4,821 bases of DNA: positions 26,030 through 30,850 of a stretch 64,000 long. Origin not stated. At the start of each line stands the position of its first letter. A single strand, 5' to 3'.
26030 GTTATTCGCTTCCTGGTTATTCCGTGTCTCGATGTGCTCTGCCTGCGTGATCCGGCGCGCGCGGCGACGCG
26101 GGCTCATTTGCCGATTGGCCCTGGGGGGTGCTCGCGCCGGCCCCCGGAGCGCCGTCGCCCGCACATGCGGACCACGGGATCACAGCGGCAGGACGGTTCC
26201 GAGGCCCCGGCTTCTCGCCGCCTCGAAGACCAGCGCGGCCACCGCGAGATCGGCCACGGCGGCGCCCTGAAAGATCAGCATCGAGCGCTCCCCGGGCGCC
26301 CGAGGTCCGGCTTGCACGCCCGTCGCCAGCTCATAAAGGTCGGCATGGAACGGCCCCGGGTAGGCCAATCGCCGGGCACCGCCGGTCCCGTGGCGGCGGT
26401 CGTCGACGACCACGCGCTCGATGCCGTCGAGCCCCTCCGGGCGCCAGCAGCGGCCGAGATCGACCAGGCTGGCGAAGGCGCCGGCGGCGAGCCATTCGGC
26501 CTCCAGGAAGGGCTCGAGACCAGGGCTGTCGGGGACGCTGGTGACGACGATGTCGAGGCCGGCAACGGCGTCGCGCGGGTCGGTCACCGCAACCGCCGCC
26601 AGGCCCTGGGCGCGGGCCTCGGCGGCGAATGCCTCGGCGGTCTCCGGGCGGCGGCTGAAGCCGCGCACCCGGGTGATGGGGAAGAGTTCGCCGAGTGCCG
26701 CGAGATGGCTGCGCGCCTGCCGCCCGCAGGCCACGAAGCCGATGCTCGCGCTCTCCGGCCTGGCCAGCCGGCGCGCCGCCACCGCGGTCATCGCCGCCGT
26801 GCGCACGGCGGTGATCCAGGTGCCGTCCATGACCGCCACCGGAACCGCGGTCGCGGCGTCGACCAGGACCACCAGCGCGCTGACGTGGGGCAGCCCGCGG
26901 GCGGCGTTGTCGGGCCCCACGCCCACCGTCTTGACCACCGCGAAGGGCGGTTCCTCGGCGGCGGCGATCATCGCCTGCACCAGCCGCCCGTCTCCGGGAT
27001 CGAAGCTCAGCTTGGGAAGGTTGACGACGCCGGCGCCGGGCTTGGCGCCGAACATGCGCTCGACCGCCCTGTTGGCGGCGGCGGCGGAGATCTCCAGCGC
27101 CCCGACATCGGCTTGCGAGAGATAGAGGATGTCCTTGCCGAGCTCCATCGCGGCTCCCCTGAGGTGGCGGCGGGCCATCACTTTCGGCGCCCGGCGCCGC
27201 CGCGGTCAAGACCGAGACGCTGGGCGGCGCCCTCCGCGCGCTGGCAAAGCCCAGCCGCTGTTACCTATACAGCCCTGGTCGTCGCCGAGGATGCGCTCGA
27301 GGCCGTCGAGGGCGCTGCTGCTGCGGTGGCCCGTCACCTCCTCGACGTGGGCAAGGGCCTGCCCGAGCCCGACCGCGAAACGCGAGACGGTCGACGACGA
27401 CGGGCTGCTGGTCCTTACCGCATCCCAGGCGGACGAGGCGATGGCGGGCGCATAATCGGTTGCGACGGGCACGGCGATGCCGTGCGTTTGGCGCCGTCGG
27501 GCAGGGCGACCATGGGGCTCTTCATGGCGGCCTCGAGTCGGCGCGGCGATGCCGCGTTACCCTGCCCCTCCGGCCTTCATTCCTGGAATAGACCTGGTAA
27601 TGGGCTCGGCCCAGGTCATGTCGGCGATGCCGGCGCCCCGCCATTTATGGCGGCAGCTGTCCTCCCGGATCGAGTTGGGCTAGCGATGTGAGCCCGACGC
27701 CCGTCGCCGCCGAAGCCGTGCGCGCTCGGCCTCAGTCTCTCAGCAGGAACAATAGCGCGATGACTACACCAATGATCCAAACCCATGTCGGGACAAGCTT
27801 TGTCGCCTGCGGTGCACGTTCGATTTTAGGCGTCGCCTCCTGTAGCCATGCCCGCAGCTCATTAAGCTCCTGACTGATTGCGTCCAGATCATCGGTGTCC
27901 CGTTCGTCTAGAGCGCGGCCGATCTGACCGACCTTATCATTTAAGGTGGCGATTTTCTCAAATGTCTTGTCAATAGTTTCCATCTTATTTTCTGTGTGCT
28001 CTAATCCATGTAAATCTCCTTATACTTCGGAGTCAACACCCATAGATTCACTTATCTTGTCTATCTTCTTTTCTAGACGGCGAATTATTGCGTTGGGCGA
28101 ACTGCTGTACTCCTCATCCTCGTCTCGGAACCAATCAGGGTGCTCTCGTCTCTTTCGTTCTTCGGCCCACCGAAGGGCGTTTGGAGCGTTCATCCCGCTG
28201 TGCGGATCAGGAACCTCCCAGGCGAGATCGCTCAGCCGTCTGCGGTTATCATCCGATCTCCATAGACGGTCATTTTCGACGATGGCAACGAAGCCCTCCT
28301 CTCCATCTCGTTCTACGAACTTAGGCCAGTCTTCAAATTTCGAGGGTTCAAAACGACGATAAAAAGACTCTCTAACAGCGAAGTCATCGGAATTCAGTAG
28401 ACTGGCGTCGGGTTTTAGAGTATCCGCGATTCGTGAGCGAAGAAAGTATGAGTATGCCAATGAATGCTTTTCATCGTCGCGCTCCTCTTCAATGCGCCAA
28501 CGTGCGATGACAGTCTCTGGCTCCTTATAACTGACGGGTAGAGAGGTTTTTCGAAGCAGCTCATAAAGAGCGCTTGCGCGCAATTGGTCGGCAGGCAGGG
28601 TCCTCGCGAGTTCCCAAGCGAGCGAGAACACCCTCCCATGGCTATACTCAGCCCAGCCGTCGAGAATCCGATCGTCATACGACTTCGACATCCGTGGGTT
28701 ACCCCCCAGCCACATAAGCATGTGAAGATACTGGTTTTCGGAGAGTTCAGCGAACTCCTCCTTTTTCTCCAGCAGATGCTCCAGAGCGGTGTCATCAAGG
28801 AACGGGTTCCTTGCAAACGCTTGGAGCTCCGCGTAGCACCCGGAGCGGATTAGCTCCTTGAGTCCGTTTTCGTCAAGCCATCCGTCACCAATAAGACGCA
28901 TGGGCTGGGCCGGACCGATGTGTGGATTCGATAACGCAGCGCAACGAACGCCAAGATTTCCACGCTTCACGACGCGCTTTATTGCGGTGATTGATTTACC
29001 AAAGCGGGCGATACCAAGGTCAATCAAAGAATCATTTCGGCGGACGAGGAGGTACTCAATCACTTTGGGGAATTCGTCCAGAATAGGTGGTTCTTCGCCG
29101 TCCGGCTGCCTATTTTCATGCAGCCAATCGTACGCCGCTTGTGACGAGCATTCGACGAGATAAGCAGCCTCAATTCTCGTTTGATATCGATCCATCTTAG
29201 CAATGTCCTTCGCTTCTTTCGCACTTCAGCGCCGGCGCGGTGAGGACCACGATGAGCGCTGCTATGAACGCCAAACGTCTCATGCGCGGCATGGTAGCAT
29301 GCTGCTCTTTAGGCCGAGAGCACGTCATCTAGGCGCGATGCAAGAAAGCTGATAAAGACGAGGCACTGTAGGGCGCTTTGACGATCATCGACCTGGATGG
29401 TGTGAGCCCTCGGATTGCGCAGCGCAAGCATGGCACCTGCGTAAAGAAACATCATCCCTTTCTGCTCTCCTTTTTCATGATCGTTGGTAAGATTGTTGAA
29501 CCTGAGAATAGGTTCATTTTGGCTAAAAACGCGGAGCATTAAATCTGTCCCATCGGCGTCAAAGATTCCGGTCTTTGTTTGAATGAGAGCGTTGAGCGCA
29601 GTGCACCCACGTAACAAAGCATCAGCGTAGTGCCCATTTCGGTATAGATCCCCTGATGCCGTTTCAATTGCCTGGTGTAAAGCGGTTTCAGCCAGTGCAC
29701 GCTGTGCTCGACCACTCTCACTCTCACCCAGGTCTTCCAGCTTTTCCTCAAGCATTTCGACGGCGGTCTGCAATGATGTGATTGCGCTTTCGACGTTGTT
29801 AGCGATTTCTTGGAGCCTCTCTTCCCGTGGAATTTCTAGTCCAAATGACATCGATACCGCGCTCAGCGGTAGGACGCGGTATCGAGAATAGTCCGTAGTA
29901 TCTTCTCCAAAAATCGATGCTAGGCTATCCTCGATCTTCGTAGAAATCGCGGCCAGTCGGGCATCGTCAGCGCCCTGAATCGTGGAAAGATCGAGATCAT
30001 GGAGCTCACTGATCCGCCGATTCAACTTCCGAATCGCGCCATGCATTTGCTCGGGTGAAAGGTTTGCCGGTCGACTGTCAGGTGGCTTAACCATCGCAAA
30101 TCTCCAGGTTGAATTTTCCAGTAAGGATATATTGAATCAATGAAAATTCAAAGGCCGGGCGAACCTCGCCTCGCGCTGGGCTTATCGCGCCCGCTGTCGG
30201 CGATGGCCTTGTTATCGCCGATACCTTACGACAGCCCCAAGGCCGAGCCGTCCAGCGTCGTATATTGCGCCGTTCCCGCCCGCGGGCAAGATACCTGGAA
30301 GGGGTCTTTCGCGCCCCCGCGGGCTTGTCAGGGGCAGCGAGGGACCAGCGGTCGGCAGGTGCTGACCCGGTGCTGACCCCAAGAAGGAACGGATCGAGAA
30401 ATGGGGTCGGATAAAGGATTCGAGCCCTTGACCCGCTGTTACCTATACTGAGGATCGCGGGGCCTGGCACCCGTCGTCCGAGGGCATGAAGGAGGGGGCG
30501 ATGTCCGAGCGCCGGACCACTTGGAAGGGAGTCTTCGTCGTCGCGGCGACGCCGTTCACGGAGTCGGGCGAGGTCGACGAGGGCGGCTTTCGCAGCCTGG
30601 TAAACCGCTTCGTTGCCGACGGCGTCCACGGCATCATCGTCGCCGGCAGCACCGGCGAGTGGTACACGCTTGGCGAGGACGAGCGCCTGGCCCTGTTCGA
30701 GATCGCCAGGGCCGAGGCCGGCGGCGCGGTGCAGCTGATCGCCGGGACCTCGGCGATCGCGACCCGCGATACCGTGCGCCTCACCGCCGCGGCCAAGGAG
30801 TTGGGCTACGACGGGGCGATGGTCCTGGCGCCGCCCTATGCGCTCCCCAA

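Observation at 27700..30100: AT-rich three-gene island: TIGR02391-type HEPN protein + 391-aa orphan + small tail-anchored membrane protein, a candidate undescribed defence/abortive-infection module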

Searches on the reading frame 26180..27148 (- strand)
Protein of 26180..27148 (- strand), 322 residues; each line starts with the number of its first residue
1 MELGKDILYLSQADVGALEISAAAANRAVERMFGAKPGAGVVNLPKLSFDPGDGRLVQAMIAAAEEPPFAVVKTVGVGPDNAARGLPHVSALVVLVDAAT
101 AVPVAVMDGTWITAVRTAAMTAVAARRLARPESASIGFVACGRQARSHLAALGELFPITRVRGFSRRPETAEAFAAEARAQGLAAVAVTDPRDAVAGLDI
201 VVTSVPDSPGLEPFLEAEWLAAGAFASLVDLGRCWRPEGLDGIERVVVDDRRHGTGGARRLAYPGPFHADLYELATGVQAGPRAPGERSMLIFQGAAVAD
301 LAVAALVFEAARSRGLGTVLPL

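Call 47: find_encoding_contigs(protein=window:26180-27148:-, flank=8000, max_places=3)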
Protein window:26180-27148:- (322 aa): no gene with exactly this product is on record in the collection.

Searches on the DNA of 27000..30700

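Call 62: search_rna_families(source=window, start=27000, end=30700, threshold=evalue, max_evalue=1)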
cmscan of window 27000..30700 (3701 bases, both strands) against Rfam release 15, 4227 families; matches with E-value up to 1: 0.
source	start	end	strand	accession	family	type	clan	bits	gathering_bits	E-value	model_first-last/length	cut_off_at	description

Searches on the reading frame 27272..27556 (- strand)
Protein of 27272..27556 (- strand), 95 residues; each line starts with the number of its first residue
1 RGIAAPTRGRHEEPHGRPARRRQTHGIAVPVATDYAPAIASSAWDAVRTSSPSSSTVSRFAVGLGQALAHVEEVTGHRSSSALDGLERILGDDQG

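Call 53: search_protein_families(library=pfam, proteins=[window:27272-27556:-], max_evalue=5)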
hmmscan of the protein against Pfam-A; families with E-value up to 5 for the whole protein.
seq(95 aa): 0 families

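Call 65: find_homologous_proteins(query=window:27272-27556:-, max_evalue=0.01)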
Query seq(95 aa): 17 candidates shared short words with the query, none scored E <= 0.01.

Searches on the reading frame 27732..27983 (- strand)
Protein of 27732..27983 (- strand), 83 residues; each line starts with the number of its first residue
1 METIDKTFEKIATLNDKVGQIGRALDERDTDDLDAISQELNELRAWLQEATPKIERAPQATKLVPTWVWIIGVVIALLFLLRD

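Call 3: search_protein_families(library=ncbifam, proteins=[window:27732-27983:-], max_evalue=1)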
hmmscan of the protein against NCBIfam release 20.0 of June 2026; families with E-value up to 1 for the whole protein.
window:27732-27983:- (83 aa): 4 families
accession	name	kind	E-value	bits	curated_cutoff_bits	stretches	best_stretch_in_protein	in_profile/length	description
NF011998.0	PRK15454.1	equivalog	0.03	13.1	556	1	15-43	315-342/395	ethanolamine utilization ethanol dehydrogenase EutG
TIGR03558.1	oxido_grp_1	subfamily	0.044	13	166.95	1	22-68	114-165/325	MsnO8 family LLM class oxidoreductase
NF045487.1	ASRP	equivalog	0.084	11.5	300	1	4-55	213-266/593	archaea-specific SMC-related protein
NF053525.1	thylo_ssr2422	subfamily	0.14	12.6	38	1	20-64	13-56/77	ssr2422 family thylakoid membrane protein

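Call 4: search_protein_families(library=pfam, proteins=[window:27732-27983:-], max_evalue=1)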
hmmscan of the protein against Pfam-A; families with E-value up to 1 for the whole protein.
window:27732-27983:- (83 aa): 8 families
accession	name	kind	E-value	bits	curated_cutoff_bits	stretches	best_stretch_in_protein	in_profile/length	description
PF05531.17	NPV_P10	-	0.023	15.6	29.8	1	4-49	13-60/75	Nucleopolyhedrovirus P10 protein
PF16326.10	ABC_tran_CTD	-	0.023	15.4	32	1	5-51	11-61/69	ABC transporter C-terminal domain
PF20570.3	DUF6779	-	0.081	14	28.1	1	25-50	65-90/108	Domain of unknown function (DUF6779)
PF24615.2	Spectrin_Anc-1_2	-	0.087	13.5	28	1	2-57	44-100/105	Nuclear anchorage protein 1, spectrin repeat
PF06008.19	Laminin_I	-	0.12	12.5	34.6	1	10-56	159-205/259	Laminin Domain I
PF10805.13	DUF2730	-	0.15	12.6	24.9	1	8-63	39-95/102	Protein of unknown function (DUF2730)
PF20667.3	Sec10_N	-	0.23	12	27.4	1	9-67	42-99/118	Exocyst complex component Sec10, N-terminal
PF13851.11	GAS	-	0.24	11.2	32.3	1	3-57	20-73/200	Growth-arrest specific micro-tubule binding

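Call 5: search_protein_families(library=padloc, proteins=[window:27732-27983:-], max_evalue=1)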
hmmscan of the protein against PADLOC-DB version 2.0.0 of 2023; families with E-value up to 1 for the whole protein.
window:27732-27983:- (83 aa): 2 families
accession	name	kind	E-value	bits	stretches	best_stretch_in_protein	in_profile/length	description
PDLC00616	ZorC1|ZorC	-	0.015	11.9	1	34-71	140-176/575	EH signature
PDLC02741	PbeC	-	0.05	10.1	1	5-56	395-446/644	PbeC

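Call 57: search_protein_families(library=phrogs, proteins=[window:27732-27983:-], max_evalue=0.1)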
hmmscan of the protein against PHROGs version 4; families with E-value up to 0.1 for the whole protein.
window:27732-27983:- (83 aa): 3 families
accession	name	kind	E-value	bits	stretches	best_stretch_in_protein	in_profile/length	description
phrog_3550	-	unknown function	0.02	16.2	1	2-57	2-58/79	-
phrog_11315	-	unknown function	0.055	13.4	1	2-64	131-195/384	-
phrog_32544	-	unknown function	0.069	14.2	1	21-57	16-52/56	-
